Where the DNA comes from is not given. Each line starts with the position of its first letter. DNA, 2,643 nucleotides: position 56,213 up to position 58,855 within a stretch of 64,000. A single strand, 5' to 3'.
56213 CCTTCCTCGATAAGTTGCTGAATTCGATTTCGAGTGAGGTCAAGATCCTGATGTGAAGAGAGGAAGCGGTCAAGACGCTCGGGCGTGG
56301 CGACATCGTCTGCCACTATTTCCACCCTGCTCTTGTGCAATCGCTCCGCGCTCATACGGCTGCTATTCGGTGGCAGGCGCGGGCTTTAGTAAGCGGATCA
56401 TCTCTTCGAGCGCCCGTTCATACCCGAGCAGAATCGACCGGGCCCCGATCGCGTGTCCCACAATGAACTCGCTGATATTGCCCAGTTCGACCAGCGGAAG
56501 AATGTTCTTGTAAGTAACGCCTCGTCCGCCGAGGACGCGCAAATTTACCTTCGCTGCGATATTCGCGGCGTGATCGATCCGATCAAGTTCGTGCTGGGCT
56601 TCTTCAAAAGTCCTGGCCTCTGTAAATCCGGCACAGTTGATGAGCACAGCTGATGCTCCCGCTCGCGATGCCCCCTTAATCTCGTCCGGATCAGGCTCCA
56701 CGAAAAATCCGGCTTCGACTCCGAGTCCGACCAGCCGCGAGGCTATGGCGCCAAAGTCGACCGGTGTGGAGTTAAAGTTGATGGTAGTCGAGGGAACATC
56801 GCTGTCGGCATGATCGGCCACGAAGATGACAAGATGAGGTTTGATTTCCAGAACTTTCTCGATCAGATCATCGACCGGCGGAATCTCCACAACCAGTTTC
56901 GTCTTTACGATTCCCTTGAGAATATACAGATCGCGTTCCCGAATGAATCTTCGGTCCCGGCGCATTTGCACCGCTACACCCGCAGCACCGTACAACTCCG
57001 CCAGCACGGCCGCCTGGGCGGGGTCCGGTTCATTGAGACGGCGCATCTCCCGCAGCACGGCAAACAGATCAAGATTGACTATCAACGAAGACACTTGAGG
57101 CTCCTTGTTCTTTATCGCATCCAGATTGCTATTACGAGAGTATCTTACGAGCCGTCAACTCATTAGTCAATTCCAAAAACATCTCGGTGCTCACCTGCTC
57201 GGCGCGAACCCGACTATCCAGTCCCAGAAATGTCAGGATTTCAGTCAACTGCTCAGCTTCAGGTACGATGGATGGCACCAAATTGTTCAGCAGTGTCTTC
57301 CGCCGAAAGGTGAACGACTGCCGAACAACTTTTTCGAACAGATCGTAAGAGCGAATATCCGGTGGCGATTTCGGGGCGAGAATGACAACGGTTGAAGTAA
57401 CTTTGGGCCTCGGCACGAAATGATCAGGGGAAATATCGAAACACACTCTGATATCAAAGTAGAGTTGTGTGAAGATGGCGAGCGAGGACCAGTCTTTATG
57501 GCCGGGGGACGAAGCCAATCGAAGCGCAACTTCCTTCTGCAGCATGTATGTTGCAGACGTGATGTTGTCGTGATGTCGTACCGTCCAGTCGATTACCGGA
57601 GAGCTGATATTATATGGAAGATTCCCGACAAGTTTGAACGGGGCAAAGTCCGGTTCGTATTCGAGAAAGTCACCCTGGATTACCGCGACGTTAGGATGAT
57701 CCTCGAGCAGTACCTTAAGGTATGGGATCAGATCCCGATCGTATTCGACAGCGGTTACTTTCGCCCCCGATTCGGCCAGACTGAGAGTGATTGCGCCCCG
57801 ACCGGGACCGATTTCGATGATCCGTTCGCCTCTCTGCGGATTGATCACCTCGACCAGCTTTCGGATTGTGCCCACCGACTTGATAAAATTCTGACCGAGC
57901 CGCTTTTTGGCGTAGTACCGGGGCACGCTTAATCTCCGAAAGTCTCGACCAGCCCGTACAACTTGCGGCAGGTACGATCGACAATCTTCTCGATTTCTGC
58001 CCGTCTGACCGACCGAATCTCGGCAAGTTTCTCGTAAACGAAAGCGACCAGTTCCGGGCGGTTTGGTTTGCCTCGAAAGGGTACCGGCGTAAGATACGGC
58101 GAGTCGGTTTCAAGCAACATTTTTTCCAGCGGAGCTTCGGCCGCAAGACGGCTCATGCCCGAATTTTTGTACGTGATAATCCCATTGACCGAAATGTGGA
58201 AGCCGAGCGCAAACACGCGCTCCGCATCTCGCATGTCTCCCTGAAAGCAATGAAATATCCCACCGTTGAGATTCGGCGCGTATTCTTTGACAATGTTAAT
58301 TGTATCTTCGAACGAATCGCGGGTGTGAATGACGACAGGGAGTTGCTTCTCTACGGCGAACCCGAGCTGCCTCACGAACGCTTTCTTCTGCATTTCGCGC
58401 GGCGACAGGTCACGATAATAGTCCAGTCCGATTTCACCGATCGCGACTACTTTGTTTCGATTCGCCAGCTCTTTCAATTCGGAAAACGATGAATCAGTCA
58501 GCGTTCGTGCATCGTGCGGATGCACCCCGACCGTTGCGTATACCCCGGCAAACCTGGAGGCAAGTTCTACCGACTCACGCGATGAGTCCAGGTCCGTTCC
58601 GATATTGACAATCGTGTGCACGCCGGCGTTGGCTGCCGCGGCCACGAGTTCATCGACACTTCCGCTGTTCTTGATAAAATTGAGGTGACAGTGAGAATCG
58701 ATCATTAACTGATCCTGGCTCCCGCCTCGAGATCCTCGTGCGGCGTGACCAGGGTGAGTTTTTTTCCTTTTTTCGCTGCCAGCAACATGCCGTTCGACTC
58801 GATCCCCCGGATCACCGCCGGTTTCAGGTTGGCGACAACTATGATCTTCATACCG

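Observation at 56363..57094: PdxJ pseudoenzyme: catalytic histidines lost, phosphate pocket kept, between two rRNA-modifying enzymes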

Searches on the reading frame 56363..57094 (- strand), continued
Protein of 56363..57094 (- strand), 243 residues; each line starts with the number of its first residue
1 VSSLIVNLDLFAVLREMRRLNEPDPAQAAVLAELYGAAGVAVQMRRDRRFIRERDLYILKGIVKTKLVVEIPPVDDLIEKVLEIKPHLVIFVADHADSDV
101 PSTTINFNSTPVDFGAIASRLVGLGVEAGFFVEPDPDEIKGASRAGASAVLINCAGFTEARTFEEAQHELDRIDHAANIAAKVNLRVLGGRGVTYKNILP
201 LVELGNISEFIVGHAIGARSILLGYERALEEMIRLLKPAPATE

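Call 57: find_encoding_contigs(protein=P0391, flank=8000, max_places=1)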
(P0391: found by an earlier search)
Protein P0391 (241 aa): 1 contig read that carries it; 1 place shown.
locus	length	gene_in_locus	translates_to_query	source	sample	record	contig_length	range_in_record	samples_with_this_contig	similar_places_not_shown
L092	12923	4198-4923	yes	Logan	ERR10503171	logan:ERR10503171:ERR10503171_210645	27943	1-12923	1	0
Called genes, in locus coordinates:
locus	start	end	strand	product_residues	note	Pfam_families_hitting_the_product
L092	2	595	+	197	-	?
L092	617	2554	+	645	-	PF00133:tRNA-synt_1, PF01406:tRNA-synt_1e (weak), PF09334:tRNA-synt_1g, PF00133:tRNA-synt_1, PF19303:Anticodon_3 (weak), PF01588:tRNA_bind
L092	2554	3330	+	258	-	PF01026:TatD_DNase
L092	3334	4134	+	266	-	PF00398:RrnaAD, PF13649:Methyltransf_25 (faint)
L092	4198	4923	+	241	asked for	PF03740:PdxJ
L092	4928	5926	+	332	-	PF00849:PseudoU_synth_2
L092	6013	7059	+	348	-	PF00586:AIRS, PF02769:AIRS_C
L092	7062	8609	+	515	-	PF01676:Metalloenzyme, PF06415:iPGM_N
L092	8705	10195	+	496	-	PF20154:LNT_N, PF00795:CN_hydrolase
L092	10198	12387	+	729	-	PF07494:Reg_prop (faint)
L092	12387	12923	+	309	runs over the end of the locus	PF13480:Acetyltransf_6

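Call 58: search_protein_families(library=pfam, proteins=[P0256, P0273, P0306, P0294, P0328, P0302, P0319], max_evalue=0.01)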
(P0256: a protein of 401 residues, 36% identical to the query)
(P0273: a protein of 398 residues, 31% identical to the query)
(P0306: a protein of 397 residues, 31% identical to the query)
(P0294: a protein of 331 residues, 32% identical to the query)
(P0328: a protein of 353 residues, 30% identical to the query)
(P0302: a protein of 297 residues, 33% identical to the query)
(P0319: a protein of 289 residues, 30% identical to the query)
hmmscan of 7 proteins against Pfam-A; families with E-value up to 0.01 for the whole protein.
P0256 (401 aa): 3 families
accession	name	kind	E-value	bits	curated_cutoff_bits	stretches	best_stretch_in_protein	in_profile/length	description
PF03740.19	PdxJ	-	1.4e-99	332.5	24.5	1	159-392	1-234/234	Pyridoxal phosphate biosynthesis protein PdxJ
PF02130.23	YbeY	-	4.1e-32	111.2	25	1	18-134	11-128/129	Endoribonuclease YbeY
PF14174.11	YycC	-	0.0066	16.9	27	0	78-110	6-37/51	YycC-like protein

P0273 (398 aa): 2 families
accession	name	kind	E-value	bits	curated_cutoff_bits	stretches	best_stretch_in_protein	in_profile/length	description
PF03740.19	PdxJ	-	2.6e-99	331.5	24.5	1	158-391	1-234/234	Pyridoxal phosphate biosynthesis protein PdxJ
PF02130.23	YbeY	-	2.2e-36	125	25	1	21-147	11-128/129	Endoribonuclease YbeY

P0306 (397 aa): 2 families
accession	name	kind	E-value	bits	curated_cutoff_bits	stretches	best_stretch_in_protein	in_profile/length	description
PF03740.19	PdxJ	-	3.3e-83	278.8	24.5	1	158-389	2-233/234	Pyridoxal phosphate biosynthesis protein PdxJ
PF02130.23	YbeY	-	8.6e-35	119.9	25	1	25-145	16-127/129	Endoribonuclease YbeY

P0294 (331 aa): 1 family
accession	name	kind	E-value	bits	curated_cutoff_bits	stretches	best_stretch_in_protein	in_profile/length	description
PF03740.19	PdxJ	-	4.4e-90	301.3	24.5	1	87-326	2-234/234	Pyridoxal phosphate biosynthesis protein PdxJ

P0328 (353 aa): 7 families
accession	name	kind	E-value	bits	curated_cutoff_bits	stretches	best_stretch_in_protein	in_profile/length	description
PF03740.19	PdxJ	-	1.4e-89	299.7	24.5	1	106-339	1-234/234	Pyridoxal phosphate biosynthesis protein PdxJ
PF00154.27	RecA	-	6.3e-48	163.9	27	1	8-115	1-108/262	recA bacterial DNA recombination protein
PF06745.19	ATPase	-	5.4e-08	32.9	26.6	1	40-115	1-78/231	KaiC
PF01637.24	ATPase_2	-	0.0005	20.4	33.2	1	61-112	22-69/225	ATPase domain predominantly from Archaea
PF13479.12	AAA_24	-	0.0024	18.2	27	1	64-108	7-43/195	AAA domain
PF08423.17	Rad51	-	0.0047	16.7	22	1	36-99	4-72/244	Rad51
PF13191.12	AAA_16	-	0.0064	17.4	32.6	0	60-136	25-85/167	AAA ATPase domain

P0302 (297 aa): 1 family
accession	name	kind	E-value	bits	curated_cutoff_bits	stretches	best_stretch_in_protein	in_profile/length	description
PF03740.19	PdxJ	-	6.6e-65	218.9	24.5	1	45-276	1-233/234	Pyridoxal phosphate biosynthesis protein PdxJ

P0319 (289 aa): 1 family
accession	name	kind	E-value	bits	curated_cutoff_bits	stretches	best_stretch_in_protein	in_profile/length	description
PF03740.19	PdxJ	-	6.6e-95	317.1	24.5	1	73-284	23-234/234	Pyridoxal phosphate biosynthesis protein PdxJ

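Call 59: list_cluster_members(proteins=[P0256, P0273, P0306, P0251, P0242, P0282, P0300, P0292, P0272, P0278])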
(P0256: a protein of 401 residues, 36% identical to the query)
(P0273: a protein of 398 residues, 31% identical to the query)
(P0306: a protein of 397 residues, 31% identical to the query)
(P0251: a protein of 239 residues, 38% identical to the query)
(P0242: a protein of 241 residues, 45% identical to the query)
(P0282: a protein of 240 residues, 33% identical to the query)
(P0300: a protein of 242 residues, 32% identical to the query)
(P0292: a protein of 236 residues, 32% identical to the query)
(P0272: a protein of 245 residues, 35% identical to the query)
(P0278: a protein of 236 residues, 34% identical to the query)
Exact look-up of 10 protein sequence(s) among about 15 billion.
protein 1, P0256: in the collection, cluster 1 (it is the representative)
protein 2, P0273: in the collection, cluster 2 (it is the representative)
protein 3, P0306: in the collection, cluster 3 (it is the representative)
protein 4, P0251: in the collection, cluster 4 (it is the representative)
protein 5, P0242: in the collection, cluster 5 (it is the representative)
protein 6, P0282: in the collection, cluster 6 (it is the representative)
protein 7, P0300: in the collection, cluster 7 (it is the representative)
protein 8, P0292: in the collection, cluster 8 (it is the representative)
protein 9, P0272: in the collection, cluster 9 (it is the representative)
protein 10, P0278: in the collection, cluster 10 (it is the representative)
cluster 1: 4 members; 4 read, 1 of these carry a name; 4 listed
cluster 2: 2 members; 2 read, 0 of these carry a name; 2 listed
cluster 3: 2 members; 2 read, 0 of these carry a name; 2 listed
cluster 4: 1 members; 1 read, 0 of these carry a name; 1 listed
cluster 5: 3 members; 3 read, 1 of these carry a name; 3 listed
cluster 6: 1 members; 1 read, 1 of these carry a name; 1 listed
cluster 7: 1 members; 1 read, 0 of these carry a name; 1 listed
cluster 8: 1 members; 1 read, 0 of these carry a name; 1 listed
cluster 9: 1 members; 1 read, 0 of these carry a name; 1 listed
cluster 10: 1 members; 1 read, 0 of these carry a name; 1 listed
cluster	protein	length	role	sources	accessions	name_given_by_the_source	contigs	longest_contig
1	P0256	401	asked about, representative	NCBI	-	-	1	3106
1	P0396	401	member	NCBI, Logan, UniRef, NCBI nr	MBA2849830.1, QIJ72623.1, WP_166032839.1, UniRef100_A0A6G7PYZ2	pyridoxine 5'-phosphate synthase [Thermosulfuriphilus ammonigenes] | Multifunctional fusion protein n=1 Tax=Thermosulfuriphilus ammonigenes TaxID=1936021 ...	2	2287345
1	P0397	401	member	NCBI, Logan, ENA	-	-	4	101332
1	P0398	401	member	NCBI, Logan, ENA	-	-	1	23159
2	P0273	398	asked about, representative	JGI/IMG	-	-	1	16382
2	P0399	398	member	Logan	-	-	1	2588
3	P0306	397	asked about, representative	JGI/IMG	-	-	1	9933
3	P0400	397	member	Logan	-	-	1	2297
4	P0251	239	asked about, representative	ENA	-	-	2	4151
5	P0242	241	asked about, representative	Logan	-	-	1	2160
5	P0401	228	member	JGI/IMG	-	pyridoxine 5-phosphate synthase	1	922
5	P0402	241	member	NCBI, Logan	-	-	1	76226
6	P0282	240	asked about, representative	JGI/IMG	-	pyridoxine 5-phosphate synthase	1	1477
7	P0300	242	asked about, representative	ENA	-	-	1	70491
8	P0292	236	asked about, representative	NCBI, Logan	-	-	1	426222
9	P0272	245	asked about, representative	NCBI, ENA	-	-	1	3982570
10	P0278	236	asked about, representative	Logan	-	-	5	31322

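Call 60: find_encoding_contigs(protein=P0272, flank=10000, max_places=1)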
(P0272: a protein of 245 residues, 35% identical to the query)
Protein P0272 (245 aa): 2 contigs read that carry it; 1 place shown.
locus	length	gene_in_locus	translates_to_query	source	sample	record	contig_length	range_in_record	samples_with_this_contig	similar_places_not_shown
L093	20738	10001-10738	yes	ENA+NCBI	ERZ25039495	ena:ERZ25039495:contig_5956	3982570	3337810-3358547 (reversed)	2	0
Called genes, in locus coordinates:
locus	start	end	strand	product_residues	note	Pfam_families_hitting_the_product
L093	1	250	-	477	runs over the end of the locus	PF00474:SSF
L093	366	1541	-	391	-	-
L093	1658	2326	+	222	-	PF00005:ABC_tran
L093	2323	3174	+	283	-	PF18075:FtsX_ECD, PF02687:FtsX (weak)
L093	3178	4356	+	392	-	PF01551:Peptidase_M23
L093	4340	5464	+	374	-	PF13177:DNA_pol3_delta2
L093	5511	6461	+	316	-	PF04468:PSP1, PF28472:PSP1_3rd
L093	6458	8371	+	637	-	PF00133:tRNA-synt_1, PF01406:tRNA-synt_1e (weak), PF09334:tRNA-synt_1g, PF00133:tRNA-synt_1, PF01406:tRNA-synt_1e (weak), PF19303:Anticodon_3, PF01588:tRNA_bind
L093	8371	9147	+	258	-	PF01026:TatD_DNase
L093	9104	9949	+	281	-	PF00398:RrnaAD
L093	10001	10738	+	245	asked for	PF03740:PdxJ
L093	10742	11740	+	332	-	PF00849:PseudoU_synth_2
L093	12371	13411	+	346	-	PF00586:AIRS, PF02769:AIRS_C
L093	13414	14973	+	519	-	PF01676:Metalloenzyme, PF06415:iPGM_N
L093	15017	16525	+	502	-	PF20154:LNT_N, PF00795:CN_hydrolase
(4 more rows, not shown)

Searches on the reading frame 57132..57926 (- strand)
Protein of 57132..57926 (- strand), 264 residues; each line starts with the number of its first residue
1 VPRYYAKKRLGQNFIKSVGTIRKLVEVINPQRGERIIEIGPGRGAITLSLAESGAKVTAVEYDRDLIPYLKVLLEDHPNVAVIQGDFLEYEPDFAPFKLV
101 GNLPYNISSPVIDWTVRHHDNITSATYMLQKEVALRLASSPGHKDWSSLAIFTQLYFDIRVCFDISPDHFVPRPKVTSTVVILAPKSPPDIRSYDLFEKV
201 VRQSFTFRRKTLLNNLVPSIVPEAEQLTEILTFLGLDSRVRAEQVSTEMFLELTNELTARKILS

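Call 3: search_protein_families(library=pfam, proteins=[window:57132-57926:-], max_evalue=0.01)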
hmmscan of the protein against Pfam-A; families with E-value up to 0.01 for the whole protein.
window:57132-57926:- (264 aa): 4 families
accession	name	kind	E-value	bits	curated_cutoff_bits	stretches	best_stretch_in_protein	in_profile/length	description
PF00398.26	RrnaAD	-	1.2e-56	192.2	24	1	6-257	4-261/263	Ribosomal RNA adenine dimethylase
PF13649.12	Methyltransf_25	-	4.4e-06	27.7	27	1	36-100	1-68/97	Methyltransferase domain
PF08241.18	Methyltransf_11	-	0.00072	20.6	21.2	1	38-89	2-53/95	Methyltransferase domain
PF13489.12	Methyltransf_23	-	0.0033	17.6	27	1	30-70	20-60/164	Methyltransferase domain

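Call 4: search_protein_families(library=ncbifam, proteins=[window:57132-57926:-], max_evalue=0.01)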
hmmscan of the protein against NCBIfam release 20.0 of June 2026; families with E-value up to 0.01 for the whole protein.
window:57132-57926:- (264 aa): 32 families (the best 25 are shown)
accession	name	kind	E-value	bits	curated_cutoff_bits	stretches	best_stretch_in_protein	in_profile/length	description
TIGR00755.1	ksgA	equivalog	2.1e-72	243.5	171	1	6-257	3-256/256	16S rRNA (adenine(1518)-N(6)/adenine(1519)-N(6))-dimethyltransferase RsmA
NF000499.2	Erm23S_rRNA_broad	equivalog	1.9e-50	171.5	212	1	10-255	1-242/244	23S ribosomal RNA methyltransferase Erm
NF000337.1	erm_SHROVE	exception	1.3e-36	126.2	320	1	7-193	3-186/248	ErmE/ErmH/ErmO/ErmR family 23S rRNA (adenine(2058)-N(6))-methyltransferase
NF011486.0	PRK14896.1-1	equivalog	3.1e-28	98.6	450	1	34-215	51-232/284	16S ribosomal RNA methyltransferase A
NF042988.1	Erm46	exception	2.8e-24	85.8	503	1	1-225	1-220/255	23S rRNA (adenine(2058)-N(6))-methyltransferase Erm(46)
NF042938.1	Erm55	exception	2.9e-22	79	525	1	1-213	1-209/270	23S rRNA (adenine(2058)-N(6))-methyltransferase Erm(55)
NF000024.1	ErmS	exception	4.5e-22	78.7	675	1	6-193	59-245/319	23S rRNA (adenine(2058)-N(6))-methyltransferase Erm(S)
NF012222.1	erm_A_23S_MT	exception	1.5e-20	73.7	475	1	11-188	9-181/243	23S rRNA (adenine(2058)-N(6))-methyltransferase Erm(A)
NF012223.0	erm_F_23S_MT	exception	2.4e-20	73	575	1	11-182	12-181/266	23S rRNA (adenine(2058)-N(6))-methyltransferase Erm(F)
NF000087.1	ErmO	exception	4.1e-20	72.3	450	1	8-186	9-186/259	23S rRNA (adenine(2058)-N(6))-methyltransferase Erm(O)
NF045543.1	erm_G_23S_MT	exception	5.4e-20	72.2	515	1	11-186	9-179/244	23S rRNA (adenine(2058)-N(6))-methyltransferase Erm(G)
NF012219.1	erm_C_23S_MT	exception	8.4e-20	71.4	530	1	11-187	9-180/244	23S rRNA (adenine(2058)-N(6))-methyltransferase Erm(C)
NF000047.1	ErmV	exception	3.5e-18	65.9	500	1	8-184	9-184/259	23S rRNA (adenine(2058)-N(6))-methyltransferase Erm(V)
NF012218.0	erm_38_23S_MT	exception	1.6e-17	63.5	800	1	5-212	6-216/386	23S rRNA (adenine(2058)-N(6))-methyltransferase Erm(38)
NF000077.1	Erm42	exception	3.2e-16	59.5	600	1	11-183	19-189/303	23S rRNA (adenine(2058)-N(6))-methyltransferase Erm(42)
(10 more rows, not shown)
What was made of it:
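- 57132..57926 (-): rsmA/ksgA, 16S rRNA A1518/A1519 dimethyltransferase. It ends 37 bp before the PdxJ-like start. calls 3, 4 (TIGR00755, 243.5 bits against cut-off 171).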

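Call 68: find_related_loci(query=A2, collection=metagenome_contigs, flank=5000)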
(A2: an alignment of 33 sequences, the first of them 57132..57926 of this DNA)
Query A2 (264 aa) in metagenome_contigs; peptide patterns used: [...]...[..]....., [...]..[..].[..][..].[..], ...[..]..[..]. (x = any residue, [..] = any of these).
600 stretches matched a pattern (row limit reached: there are more); 581 encode a relative of the query (tblastn E <= 1e-3); the best 80 are kept; 80 distinct loci.
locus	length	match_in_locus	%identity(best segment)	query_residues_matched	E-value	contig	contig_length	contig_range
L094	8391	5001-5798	52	1-263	1e-84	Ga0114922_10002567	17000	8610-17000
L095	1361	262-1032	51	1-254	5e-87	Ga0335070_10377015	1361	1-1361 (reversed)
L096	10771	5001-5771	47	4-257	5e-77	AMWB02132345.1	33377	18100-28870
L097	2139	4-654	51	50-263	2e-71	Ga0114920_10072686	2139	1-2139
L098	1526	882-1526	43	4-216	7e-62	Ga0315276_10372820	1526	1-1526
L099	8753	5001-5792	44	2-257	4e-58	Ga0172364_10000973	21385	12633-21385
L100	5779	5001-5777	40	3-260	5e-57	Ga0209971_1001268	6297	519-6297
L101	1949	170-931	40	2-255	6e-56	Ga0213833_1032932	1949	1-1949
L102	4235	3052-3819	39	3-257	2e-54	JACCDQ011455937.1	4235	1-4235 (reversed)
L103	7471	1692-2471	38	1-259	2e-54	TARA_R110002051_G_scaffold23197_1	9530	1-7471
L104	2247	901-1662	40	4-257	5e-55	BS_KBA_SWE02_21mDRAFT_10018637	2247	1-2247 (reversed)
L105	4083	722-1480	41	4-255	7e-54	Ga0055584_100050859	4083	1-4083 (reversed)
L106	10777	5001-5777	39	3-260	9e-54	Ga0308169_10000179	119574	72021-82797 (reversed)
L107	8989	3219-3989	39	4-259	2e-53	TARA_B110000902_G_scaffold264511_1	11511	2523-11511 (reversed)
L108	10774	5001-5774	38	3-258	6e-53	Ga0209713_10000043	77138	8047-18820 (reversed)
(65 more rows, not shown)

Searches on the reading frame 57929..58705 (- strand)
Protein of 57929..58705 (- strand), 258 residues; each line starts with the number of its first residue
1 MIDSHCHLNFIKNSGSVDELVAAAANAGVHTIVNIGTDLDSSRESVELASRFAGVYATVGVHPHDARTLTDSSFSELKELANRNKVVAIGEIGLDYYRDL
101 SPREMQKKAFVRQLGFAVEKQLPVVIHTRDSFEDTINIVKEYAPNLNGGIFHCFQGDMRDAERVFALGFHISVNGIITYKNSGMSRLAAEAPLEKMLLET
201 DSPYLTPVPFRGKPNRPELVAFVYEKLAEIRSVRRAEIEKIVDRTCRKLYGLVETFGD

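Call 3: search_protein_families(library=pfam, proteins=[window:57929-58705:-], max_evalue=0.01)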
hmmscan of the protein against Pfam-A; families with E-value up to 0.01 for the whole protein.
window:57929-58705:- (258 aa): 1 family
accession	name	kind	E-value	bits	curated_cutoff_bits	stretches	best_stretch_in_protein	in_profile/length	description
PF01026.27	TatD_DNase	-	2.2e-79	266.9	27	1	2-251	1-253/253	TatD related DNase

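Call 4: search_protein_families(library=ncbifam, proteins=[window:57929-58705:-], max_evalue=0.01)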
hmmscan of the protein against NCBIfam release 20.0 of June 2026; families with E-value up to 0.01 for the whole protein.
window:57929-58705:- (258 aa): 5 families
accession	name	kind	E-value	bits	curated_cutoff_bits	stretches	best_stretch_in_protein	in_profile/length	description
TIGR00010.1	TIGR00010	subfamily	4.7e-80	268.7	206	1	1-251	1-252/253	YchF/TatD family DNA exonuclease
NF008075.0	PRK10812.1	equivalog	2e-53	181.3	438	1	1-248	3-252/265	metal-dependent hydrolase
NF007745.0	PRK10425.1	equivalog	2e-52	178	395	1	14-252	14-258/260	3'-5' ssDNA/RNA exonuclease TatD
NF008522.0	PRK11449.1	equivalog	3.3e-46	157.5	481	1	1-249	5-255/259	metal-dependent hydrolase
NF041926.1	QatD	equivalog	1.1e-27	96.8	230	1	3-249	1-239/239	Qat anti-phage system TatD family nuclease QatD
